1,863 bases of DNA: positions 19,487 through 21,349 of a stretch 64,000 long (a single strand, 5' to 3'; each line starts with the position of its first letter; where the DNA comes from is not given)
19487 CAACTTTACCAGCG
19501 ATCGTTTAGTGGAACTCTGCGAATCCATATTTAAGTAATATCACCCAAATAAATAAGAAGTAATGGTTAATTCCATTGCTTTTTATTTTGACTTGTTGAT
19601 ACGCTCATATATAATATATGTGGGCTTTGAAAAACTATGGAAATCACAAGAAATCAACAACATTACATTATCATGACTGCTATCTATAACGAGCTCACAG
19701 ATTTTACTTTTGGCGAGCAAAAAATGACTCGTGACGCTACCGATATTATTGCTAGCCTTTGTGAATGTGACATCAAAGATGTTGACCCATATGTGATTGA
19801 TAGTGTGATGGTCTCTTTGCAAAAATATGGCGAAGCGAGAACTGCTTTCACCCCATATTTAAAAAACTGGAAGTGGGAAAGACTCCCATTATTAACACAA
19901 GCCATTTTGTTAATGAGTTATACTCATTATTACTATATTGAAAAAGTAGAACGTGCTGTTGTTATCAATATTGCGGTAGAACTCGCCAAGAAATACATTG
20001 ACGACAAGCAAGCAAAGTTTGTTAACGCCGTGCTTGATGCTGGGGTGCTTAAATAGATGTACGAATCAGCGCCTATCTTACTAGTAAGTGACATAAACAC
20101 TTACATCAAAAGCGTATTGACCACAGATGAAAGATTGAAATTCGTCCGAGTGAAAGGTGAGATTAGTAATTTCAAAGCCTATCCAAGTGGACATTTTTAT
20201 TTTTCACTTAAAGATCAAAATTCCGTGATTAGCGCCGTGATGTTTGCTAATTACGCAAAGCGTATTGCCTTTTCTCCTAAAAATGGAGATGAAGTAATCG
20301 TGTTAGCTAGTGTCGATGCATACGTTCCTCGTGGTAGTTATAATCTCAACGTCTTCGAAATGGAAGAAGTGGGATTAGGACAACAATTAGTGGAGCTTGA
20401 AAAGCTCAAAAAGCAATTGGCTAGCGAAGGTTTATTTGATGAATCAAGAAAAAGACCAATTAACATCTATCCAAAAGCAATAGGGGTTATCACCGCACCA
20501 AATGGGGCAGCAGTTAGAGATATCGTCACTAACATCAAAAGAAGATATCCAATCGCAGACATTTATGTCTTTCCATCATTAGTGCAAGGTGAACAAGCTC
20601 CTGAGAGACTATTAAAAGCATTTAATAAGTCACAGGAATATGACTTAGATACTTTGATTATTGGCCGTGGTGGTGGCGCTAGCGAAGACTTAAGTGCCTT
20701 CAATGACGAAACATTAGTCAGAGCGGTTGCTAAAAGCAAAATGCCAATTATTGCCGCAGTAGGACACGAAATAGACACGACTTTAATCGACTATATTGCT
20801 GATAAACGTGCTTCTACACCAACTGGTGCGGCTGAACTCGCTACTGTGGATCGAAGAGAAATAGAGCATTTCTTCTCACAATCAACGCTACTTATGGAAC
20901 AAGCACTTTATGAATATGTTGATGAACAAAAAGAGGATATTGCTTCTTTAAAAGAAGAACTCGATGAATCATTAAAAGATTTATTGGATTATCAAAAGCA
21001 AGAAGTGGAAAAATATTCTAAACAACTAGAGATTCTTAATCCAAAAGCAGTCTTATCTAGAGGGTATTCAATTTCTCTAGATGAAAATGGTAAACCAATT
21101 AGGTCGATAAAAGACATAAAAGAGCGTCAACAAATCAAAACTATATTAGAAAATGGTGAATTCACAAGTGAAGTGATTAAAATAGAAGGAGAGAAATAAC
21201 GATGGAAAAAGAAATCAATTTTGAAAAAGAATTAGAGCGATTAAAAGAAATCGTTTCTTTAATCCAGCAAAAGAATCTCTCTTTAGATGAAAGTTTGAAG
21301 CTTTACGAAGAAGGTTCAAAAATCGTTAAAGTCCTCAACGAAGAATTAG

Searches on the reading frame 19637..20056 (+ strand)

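Call 37: search_protein_families(library=pfam, proteins=[window:19637-20056:+], max_evalue=1e-8)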
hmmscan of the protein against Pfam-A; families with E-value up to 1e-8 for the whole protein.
window:19637-20056:+ (139 aa): 1 family
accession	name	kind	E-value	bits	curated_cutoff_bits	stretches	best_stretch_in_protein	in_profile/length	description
PF01029.23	NusB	-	1.4e-16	61.5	23.1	1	53-135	48-130/133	NusB family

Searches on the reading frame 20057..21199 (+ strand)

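Call 37: search_protein_families(library=pfam, proteins=[window:20057-21199:+], max_evalue=1e-8)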
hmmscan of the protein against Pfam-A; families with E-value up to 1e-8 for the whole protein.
window:20057-21199:+ (380 aa): 3 families
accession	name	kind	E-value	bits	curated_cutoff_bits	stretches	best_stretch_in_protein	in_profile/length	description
PF02601.20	Exonuc_VII_L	-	3.5e-83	280.1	35.9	2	126-324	1-199/315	Exonuclease VII, large subunit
PF13742.12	tRNA_anti_2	-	7.5e-29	100.3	27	1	10-103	3-95/95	OB-fold nucleic acid binding domain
PF01336.31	tRNA_anti-codon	-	3.6e-10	40.1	27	1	30-104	1-74/75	OB-fold nucleic acid binding domain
